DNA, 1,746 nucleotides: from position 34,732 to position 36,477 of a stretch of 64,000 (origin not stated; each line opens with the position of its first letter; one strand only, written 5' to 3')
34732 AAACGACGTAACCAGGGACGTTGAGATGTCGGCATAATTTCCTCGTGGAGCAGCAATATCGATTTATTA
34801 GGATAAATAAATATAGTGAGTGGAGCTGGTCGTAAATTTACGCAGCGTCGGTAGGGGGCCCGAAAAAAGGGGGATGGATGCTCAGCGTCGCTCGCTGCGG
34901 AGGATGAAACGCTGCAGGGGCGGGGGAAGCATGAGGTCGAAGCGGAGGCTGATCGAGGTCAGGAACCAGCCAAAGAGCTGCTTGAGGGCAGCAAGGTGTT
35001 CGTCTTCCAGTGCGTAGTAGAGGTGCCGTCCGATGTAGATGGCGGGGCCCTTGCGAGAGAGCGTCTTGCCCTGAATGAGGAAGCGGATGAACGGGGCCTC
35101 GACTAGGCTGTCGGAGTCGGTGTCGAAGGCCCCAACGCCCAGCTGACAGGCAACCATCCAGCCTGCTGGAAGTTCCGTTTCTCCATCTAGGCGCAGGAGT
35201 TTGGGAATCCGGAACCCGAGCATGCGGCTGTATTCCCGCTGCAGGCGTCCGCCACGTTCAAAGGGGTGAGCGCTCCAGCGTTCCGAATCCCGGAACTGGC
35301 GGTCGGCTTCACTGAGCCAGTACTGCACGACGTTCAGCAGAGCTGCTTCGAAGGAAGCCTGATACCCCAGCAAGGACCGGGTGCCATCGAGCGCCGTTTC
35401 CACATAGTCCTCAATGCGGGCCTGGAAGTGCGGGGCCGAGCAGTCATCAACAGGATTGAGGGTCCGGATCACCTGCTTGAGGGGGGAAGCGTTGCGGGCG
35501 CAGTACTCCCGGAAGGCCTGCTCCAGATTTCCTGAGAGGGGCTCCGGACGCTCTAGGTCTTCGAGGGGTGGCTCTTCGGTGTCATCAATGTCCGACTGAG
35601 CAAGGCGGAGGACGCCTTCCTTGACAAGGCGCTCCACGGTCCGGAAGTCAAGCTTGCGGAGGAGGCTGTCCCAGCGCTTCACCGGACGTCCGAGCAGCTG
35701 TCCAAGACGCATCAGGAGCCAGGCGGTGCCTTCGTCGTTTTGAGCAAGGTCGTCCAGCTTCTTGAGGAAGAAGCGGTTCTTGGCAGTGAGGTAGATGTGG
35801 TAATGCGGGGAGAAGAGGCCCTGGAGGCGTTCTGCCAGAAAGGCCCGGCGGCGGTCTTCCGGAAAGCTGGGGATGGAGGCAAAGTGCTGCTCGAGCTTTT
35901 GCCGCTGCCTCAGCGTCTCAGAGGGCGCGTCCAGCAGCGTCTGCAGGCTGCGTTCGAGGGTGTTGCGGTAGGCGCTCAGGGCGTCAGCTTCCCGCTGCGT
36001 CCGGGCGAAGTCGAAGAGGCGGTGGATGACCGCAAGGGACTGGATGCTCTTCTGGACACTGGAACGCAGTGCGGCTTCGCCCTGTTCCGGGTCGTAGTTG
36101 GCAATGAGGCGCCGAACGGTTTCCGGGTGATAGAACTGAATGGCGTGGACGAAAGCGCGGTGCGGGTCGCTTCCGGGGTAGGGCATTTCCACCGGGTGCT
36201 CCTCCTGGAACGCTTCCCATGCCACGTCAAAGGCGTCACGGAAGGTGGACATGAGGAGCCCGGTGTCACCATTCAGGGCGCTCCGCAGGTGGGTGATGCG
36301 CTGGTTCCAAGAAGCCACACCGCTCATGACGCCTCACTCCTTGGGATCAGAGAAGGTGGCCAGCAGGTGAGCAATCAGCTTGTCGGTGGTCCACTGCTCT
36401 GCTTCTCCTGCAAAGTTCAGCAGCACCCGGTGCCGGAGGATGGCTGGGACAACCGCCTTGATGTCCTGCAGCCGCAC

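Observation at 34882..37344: MoxR AAA+ ATPase co-transcribed with a 481-aa protein that lacks any vWA/MIDAS signature, a possible undescribed MoxR-partner module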

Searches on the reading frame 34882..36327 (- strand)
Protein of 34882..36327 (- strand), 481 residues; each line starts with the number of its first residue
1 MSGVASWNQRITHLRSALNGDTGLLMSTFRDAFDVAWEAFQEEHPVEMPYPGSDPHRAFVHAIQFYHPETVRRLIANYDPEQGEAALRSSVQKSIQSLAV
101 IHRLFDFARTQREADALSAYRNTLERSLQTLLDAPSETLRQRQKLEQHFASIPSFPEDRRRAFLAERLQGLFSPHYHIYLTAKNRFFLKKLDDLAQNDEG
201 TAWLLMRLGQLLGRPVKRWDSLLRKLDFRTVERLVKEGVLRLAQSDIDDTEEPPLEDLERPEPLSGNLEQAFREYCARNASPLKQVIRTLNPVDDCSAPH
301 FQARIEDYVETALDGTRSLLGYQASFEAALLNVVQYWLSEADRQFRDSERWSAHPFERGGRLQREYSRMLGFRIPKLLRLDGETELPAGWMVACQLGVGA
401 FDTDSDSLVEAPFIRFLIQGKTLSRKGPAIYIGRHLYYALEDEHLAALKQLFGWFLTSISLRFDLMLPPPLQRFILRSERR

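Call 3: search_protein_families(library=pfam, proteins=[window:34882-36327:-], max_evalue=1)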
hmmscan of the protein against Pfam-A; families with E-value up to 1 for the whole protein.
window:34882-36327:- (481 aa): 2 families
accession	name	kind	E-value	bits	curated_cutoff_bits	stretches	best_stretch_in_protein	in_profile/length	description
PF04100.18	Vps53_N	-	0.0059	16.1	26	1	122-197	298-370/372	Vps53, N-terminal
PF11563.14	Protoglobin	-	0.035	14.5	25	1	100-176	7-79/158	Protoglobin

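Call 4: search_protein_families(library=ncbifam, proteins=[window:34882-36327:-], max_evalue=1)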
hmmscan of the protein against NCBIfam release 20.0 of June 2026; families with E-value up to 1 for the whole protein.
window:34882-36327:- (481 aa): 1 family
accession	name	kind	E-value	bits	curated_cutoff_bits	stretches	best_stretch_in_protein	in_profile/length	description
NF045483.1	IsozizSyn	equivalog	0.053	12.5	675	1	121-191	114-180/361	epi-isozizaene synthase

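Call 5: search_protein_families(library=padloc, proteins=[window:34882-36327:-], max_evalue=1)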
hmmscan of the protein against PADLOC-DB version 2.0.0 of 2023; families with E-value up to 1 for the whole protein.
window:34882-36327:- (481 aa): 0 families

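Call 6: find_homologous_proteins(query=window:34882-36327:-, max_evalue=0.001)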
Query window:34882-36327:- (481 aa): 3 proteins with E <= 0.001 among 8000 candidates.
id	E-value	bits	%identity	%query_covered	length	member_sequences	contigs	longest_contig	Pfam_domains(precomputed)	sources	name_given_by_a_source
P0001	0.0e+0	1091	100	100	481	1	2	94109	-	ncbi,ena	-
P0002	2.8e-287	971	89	100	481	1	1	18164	-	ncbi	-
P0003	6.6e-154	531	53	99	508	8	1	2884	-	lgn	-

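Call 10: find_encoding_contigs(protein=P0001, flank=10000, max_places=4)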
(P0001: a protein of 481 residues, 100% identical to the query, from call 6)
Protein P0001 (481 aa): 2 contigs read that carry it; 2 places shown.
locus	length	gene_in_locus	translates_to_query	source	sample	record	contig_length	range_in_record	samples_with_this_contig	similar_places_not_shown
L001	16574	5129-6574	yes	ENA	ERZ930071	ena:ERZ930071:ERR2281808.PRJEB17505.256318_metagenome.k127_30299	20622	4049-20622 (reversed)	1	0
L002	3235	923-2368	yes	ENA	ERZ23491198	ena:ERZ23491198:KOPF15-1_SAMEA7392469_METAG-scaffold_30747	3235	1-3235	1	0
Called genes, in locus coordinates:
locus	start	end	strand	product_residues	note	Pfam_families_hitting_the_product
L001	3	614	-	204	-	?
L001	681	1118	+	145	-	PF00293:NUDIX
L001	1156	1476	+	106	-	PF06291:Lambda_Bor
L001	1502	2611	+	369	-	PF01098:FTSW_RODA_SPOVE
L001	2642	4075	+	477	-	PF00749:tRNA-synt_1c, PF19269:Anticodon_2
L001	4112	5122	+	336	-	PF20030:bpMoxR, PF00004:AAA (faint), PF07726:AAA_3, PF07728:AAA_5, PF17863:AAA_lid_2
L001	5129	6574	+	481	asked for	-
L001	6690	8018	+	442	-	-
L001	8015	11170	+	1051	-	PF00873:ACR_tran, PF03176:MMPL, PF02355:SecD_SecF_C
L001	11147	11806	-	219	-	PF16867:DMSP_lyase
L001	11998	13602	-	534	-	PF13191:AAA_16, PF13401:AAA_22, PF14516:AAA_35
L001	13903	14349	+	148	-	PF01957:NfeD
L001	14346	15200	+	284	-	PF01145:Band_7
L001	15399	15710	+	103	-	-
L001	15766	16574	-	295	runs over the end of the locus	PF13354:Beta-lactamase2, PF00768:Peptidase_S11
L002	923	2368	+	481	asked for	-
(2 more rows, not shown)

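Call 11: find_encoding_contigs(protein=P0002, flank=10000, max_places=4)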
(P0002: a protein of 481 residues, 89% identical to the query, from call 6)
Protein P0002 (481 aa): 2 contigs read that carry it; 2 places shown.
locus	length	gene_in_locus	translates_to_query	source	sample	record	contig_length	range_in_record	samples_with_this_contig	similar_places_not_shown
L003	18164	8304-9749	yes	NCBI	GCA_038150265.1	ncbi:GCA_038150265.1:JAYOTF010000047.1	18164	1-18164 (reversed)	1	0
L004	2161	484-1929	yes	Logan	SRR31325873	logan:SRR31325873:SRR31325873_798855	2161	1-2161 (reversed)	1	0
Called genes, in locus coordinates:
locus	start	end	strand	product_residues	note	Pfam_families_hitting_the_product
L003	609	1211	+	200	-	PF02592:Vut_1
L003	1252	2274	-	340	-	PF01116:F_bP_aldolase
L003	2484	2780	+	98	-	PF00216:Bac_DNA_binding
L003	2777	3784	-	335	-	PF02154:FliM, PF01052:FliMN_C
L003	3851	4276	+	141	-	PF00293:NUDIX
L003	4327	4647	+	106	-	PF06291:Lambda_Bor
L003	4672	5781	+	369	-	PF01098:FTSW_RODA_SPOVE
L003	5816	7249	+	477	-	PF00749:tRNA-synt_1c, PF19269:Anticodon_2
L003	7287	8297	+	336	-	PF20030:bpMoxR, PF00004:AAA (faint), PF07726:AAA_3, PF07728:AAA_5, PF17863:AAA_lid_2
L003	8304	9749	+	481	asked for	-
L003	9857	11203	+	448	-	-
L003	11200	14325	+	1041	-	PF00873:ACR_tran, PF03176:MMPL, PF02355:SecD_SecF_C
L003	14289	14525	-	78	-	-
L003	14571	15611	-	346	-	PF03372:Exo_endo_phos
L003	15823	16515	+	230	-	PF12973:Cupin_7, PF14499:DUF4437 (faint), PF07883:Cupin_2 (faint), PF12973:Cupin_7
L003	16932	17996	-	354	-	PF01609:DDE_Tnp_1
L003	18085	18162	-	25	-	?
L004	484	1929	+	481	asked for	-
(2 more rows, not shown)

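Call 12: find_encoding_contigs(protein=P0003, flank=10000, max_places=6)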
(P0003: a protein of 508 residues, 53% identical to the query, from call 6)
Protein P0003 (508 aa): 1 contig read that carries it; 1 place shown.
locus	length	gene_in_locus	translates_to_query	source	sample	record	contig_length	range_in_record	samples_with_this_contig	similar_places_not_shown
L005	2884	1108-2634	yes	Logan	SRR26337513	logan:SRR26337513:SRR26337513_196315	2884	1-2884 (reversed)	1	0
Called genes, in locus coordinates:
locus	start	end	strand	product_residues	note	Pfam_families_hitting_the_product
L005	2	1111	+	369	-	?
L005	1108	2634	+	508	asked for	-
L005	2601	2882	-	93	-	?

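Call 13: search_protein_families(library=pfam, proteins=[L005:2-1111:+, L005:2601-2882:-, P0003], max_evalue=0.1)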
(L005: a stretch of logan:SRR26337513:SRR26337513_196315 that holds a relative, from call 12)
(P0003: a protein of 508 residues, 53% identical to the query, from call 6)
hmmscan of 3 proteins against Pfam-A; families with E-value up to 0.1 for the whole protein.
L005:2-1111:+ (369 aa): 12 families
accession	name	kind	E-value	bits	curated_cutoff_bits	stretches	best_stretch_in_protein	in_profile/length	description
PF07726.17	AAA_3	-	1.9e-59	199.7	27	1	85-218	1-131/131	ATPase family associated with various cellular activities (AAA)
PF17863.7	AAA_lid_2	-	3.4e-15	55.9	22.7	1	293-357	7-71/74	AAA lid domain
PF07728.20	AAA_5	-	5.7e-14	52.7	22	1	85-216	1-139/139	AAA domain (dynein-related subfamily)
PF20030.5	bpMoxR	-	1.1e-10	41.4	27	1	59-223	7-167/205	MoxR domain in the MoxR-vWA-beta-propeller ternary systems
PF00004.35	AAA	-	2.4e-05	25.2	21.2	1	86-202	1-113/131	ATPase family associated with various cellular activities (AAA)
PF00158.32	Sigma54_activat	-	0.00046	20.4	20.2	1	153-191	97-135/168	Sigma-54 interaction domain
PF00493.29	MCM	-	0.0019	17.8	23.3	0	59-107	33-81/224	MCM P-loop domain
PF05496.18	RuvB_N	-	0.0043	17.3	27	0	83-111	33-61/159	Holliday junction DNA helicase RuvB P-loop domain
PF01078.27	Mg_chelatase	-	0.0048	16.7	20.3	1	65-107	4-46/207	Magnesium chelatase, subunit ChlI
PF13191.12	AAA_16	-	0.0064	17.4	32.6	1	67-111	3-55/167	AAA ATPase domain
PF25201.1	nSTAND6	-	0.0069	16.9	27.7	1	68-124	3-62/148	Novel STAND NTPase 6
PF13401.12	AAA_22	-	0.039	14.7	27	0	82-125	4-50/130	AAA domain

L005:2601-2882:- (93 aa): 0 families

P0003 (508 aa): 1 family
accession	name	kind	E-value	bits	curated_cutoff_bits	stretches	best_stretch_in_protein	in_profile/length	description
PF12510.13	Smoothelin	-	0.01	16.2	23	1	134-165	13-43/50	Smoothelin cytoskeleton protein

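Call 14: find_related_loci(query=A1, collection=genome_contigs, flank=10000)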
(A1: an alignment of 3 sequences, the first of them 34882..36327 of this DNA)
Query A1 (481 aa) in genome_contigs; peptide patterns used: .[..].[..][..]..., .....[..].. (x = any residue, [..] = any of these).
69 stretches matched a pattern; 2 encode a relative of the query (tblastn E <= 1e-3); 2 distinct loci.
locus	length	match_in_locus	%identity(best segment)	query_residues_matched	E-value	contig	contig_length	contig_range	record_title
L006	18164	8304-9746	89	1-481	0e+0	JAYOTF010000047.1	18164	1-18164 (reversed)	MAG: Deltaproteobacteria bacterium isolate 139566_S167_metabat_bins_sens.tsv.074 NODE_3045_length_18164_cov_8.446021, wh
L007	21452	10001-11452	53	6-479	7e-152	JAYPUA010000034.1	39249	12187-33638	MAG: Deltaproteobacteria bacterium isolate 139589_S190_rosella_bins.tsv.111 NODE_934_length_39249_cov_9.298388, whole ge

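Call 17: search_protein_families(library=pfam, proteins=[L007:11458-15087:-, L007:15381-16484:-, L007:16561-17517:-, L007:17569-18423:-, L007:5794-6903:+, L007:6978-8411:+, L007:8862-9968:+, L007:4340-5665:-, L007:3600-4637:+], max_evalue=0.001)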
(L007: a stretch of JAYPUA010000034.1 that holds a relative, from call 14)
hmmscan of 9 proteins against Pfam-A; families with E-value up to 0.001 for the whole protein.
L007:11458-15087:- (1209 aa): 4 families
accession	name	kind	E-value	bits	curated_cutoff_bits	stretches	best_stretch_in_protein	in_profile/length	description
PF00501.34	AMP-binding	-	4.4e-77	259.9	29.9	1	431-791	3-384/384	AMP-binding enzyme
PF01494.25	FAD_binding_3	-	2.1e-16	60.6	22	1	139-343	136-348/349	FAD binding domain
PF00293.34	NUDIX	-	2.7e-15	57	21.1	1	1065-1185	3-119/134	NUDIX domain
PF13193.12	AMP-binding_C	-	2.9e-07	31.8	24.5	1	840-911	1-67/76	AMP-binding enzyme C-terminal domain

L007:15381-16484:- (367 aa): 0 families

L007:16561-17517:- (318 aa): 1 family
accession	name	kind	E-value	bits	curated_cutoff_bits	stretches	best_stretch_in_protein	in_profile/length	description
PF00892.27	EamA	-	1.8e-29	103.2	28.2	2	28-158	3-133/135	EamA-like transporter family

L007:17569-18423:- (284 aa): 0 families

L007:5794-6903:+ (369 aa): 1 family
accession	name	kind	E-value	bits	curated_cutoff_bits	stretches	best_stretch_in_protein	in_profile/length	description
PF01098.24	FTSW_RODA_SPOVE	-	1.7e-95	320.5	26.4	1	14-363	3-353/356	Cell cycle protein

L007:6978-8411:+ (477 aa): 2 families
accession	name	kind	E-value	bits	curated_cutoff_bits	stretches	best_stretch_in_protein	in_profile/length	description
PF00749.27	tRNA-synt_1c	-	2.2e-103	345.9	23.4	1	3-319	3-314/314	tRNA synthetases class I (E and Q), catalytic domain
PF19269.4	Anticodon_2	-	1.5e-24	87.4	23.6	1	332-476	1-141/141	Anticodon binding domain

L007:8862-9968:+ (368 aa): 6 families
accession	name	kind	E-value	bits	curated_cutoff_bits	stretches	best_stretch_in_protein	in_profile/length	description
PF07726.17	AAA_3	-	1.9e-59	199.7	27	1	84-217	1-131/131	ATPase family associated with various cellular activities (AAA)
PF17863.7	AAA_lid_2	-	3.4e-15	56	22.7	1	292-356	7-71/74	AAA lid domain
PF07728.20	AAA_5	-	5.7e-14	52.7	22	1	84-215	1-139/139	AAA domain (dynein-related subfamily)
PF20030.5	bpMoxR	-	1.1e-10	41.4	27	1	58-222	7-167/205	MoxR domain in the MoxR-vWA-beta-propeller ternary systems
PF00004.35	AAA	-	2.4e-05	25.2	21.2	1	85-201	1-113/131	ATPase family associated with various cellular activities (AAA)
PF00158.32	Sigma54_activat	-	0.00046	20.4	20.2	0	152-190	97-135/168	Sigma-54 interaction domain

L007:4340-5665:- (441 aa): 1 family
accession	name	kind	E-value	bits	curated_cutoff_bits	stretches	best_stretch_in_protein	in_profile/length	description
PF00482.28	T2SSF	-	3.4e-55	185.8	25.2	2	105-228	1-125/125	Type II secretion system (T2SS), protein F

L007:3600-4637:+ (345 aa): 0 families

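Call 18: predict_structure(alignment_id=A1)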
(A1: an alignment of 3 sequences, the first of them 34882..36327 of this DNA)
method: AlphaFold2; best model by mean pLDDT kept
length: 481 residues; sequences in the alignment: 3
mean_pLDDT: 38.0   pTM: 0.21
mean pLDDT of the five models: 38.0, 35.7, 35.1, 34.4, 34.2
residues with pLDDT >= 90: 0; 70-90: 0; 50-70: 60; < 50: 421
segments of 3 or more residues with pLDDT < 50: 1-5, 21-26, 64-277, 279-449, 457-472, 479-481
pLDDT, mean of each block of 10 residues (from residue 1): 46 58 48 62 60 51 45 37 34 29 33 34 38 33 32 34 31 29 31 42 45 39 39 39 31 40 41 44 36 31 35 35 36 39 31 32 38 27 27 30 25 31 31 31 42 49 42 48 28
secondary structure, 60 per line:
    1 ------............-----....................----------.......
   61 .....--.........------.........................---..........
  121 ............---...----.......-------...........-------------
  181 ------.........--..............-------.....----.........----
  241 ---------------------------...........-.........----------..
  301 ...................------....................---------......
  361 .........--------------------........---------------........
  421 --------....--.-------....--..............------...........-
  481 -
elements in order: H7-18 H24-43 H54-65 H68-76 H83-107 H111-132 H143-149 H157-167 H187-195 H198-211 H219-223 H228-236 H268-278 H280-288 H299-319 H326-345 H355-369 E390-397 E413-420 E429-432 H443-446 H449-462 H469-479

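Call 19: search_protein_representatives(alignment_id=A1)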
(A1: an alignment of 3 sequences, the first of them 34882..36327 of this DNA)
Query: 3 sequences, 481 profile positions. Proteins with E-value up to 0.001 (for the whole library): 30; up to 1e-10: 22; up to 1e-30: 16. The best 30 are listed.
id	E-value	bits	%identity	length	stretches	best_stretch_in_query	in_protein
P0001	0.0e+00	1013.7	-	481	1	1-481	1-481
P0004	1.0e-65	238.8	-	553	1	6-477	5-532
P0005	4.9e-55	203.6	-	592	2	5-244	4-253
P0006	8.9e-55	202.8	-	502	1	5-478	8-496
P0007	8.3e-50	186.4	-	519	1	12-479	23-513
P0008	2.2e-49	185.0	-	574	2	19-269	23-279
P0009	4.1e-49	184.1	-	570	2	5-246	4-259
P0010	9.7e-47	176.3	-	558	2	1-237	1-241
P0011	4.0e-45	170.9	-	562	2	48-267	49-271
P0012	1.3e-42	162.7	-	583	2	5-241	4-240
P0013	4.7e-41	157.5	-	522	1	5-477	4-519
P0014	2.5e-38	148.5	-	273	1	6-240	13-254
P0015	5.8e-38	147.3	-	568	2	6-258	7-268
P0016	9.2e-37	143.4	-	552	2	29-236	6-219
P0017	2.5e-36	141.9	-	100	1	392-481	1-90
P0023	6.4e-12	61.4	-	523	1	53-478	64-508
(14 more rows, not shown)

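Call 22: find_homologous_proteins(query=A2, max_evalue=0.001)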
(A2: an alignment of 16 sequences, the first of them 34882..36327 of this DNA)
Query A2 (16 sequences) (481 aa, profile of the alignment): 4 proteins with E <= 0.001 among 8000 candidates.
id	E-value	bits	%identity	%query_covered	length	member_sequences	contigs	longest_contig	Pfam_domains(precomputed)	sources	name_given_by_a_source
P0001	1.1e-164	567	100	100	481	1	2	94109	-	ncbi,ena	-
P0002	3.4e-162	559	89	100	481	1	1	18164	-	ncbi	-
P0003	2.7e-155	536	53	99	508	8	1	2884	-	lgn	-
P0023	7.3e-138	479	22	88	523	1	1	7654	-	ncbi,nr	ncbi:MAG: hypothetical protein GY866_03230 [Proteobacteria bacterium]|nr:hypothetical protein [Pseud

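Call 23: find_encoding_contigs(protein=P0023, flank=10000, max_places=4)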
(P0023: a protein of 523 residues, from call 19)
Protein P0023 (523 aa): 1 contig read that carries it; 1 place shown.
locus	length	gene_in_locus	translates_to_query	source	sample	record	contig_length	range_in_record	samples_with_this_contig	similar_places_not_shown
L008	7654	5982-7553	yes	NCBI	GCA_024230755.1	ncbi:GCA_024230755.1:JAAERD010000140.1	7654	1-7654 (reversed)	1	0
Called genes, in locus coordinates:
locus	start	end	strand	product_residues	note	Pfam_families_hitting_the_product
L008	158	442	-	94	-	PF08447:PAS_3 (weak)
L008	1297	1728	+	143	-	-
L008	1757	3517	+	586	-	PF07719:TPR_2 (faint), PF13414:TPR_11 (faint), PF14559:TPR_19 (faint), PF12895:ANAPC3 (faint), PF13428:TPR_14 (faint), PF13176:TPR_7 (faint), PF13432:TPR_16 (weak), PF00515:TPR_1 (weak), +5 more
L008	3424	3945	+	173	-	PF02515:CoA_transf_3 (weak)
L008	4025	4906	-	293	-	-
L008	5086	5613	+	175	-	-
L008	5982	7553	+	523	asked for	-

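Call 24: find_encoding_contigs(protein=P0004, flank=10000, max_places=4)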
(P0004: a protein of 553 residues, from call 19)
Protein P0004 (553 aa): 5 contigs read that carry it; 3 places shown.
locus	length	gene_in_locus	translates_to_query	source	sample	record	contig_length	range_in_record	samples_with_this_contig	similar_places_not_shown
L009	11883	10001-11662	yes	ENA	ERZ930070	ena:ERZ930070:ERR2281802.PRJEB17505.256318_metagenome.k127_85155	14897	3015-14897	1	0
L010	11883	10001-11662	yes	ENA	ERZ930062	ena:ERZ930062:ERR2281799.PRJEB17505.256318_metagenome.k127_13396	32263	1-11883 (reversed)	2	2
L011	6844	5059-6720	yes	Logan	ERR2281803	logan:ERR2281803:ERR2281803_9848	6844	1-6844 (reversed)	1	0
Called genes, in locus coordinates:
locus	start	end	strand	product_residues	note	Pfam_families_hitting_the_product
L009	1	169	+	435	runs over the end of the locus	PF06808:DctM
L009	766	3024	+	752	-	PF12228:DUF3604 (faint)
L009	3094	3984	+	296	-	PF02826:2-Hacid_dh_C (weak), PF03446:NAD_binding_2, PF03807:F420_oxidored (weak), PF14833:NAD_binding_11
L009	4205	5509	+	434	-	PF00465:Fe-ADH, PF13685:Fe-ADH_2 (weak), PF25137:ADH_Fe_C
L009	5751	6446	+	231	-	PF00239:Resolvase, PF07508:Recombinase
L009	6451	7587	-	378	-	PF04339:FemAB_like, PF13480:Acetyltransf_6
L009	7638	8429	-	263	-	-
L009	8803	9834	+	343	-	PF20030:bpMoxR, PF00004:AAA (weak), PF07726:AAA_3, PF07728:AAA_5, PF17863:AAA_lid_2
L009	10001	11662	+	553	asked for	-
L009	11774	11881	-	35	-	?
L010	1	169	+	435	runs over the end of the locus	PF06808:DctM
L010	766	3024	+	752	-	PF12228:DUF3604 (faint)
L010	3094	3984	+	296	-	PF02826:2-Hacid_dh_C (weak), PF03446:NAD_binding_2, PF03807:F420_oxidored (weak), PF14833:NAD_binding_11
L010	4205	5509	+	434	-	PF00465:Fe-ADH, PF13685:Fe-ADH_2 (weak), PF25137:ADH_Fe_C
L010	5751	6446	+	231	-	PF00239:Resolvase, PF07508:Recombinase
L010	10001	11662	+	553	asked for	-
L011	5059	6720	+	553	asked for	-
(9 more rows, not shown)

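Call 26: find_encoding_contigs(protein=P0005, flank=8000, max_places=2)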
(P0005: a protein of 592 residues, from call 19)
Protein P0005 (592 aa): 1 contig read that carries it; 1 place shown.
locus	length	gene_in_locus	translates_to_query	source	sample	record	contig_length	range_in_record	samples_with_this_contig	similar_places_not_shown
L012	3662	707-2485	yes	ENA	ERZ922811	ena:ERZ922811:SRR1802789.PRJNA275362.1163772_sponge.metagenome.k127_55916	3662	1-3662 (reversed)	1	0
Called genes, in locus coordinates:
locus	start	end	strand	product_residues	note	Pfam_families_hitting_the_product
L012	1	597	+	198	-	?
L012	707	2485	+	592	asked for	-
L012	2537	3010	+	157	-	PF00581:Rhodanese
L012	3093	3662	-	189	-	?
